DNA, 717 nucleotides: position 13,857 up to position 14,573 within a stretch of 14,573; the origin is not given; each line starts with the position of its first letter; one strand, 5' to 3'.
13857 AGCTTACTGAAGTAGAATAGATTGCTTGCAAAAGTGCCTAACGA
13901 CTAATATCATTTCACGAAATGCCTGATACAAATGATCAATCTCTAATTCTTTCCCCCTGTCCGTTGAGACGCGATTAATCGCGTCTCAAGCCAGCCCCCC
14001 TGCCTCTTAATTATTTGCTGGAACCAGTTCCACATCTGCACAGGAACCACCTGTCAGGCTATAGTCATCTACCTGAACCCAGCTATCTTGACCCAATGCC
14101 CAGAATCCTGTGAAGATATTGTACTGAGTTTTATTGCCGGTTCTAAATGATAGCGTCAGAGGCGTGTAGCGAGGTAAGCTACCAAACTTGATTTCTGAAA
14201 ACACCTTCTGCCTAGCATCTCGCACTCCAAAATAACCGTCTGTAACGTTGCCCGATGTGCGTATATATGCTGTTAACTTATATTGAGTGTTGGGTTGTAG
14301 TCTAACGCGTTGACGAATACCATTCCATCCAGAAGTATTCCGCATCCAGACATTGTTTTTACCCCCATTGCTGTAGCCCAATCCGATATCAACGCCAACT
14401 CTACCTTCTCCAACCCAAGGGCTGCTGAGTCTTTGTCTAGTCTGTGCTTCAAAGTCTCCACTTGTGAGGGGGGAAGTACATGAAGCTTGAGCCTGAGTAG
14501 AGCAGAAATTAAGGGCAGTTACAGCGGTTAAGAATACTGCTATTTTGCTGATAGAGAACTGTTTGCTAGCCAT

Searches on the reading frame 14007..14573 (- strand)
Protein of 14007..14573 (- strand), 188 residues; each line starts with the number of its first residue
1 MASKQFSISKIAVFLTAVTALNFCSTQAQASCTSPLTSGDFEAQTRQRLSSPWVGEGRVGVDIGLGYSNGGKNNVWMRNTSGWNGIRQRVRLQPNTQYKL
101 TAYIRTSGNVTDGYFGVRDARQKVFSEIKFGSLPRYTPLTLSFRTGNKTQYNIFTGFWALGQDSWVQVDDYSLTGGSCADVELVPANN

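Call 3: search_protein_families(library=pfam, proteins=[window:14007-14573:-], max_evalue=0.01)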
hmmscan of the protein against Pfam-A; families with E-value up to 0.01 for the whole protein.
window:14007-14573:- (188 aa): 1 family
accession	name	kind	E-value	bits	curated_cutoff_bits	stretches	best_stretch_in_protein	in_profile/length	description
PF02018.23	CBM_4_9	-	0.0013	19.6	25.9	1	37-111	5-79/136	Carbohydrate binding domain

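Call 4: search_protein_families(library=ncbifam, proteins=[window:14007-14573:-], max_evalue=0.01)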
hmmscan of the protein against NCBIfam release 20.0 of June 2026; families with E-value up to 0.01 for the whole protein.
window:14007-14573:- (188 aa): 0 families

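Call 6: search_protein_families(library=padloc, proteins=[window:14007-14573:-], max_evalue=0.01)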
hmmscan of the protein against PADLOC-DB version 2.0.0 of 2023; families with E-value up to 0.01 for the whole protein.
window:14007-14573:- (188 aa): 0 families
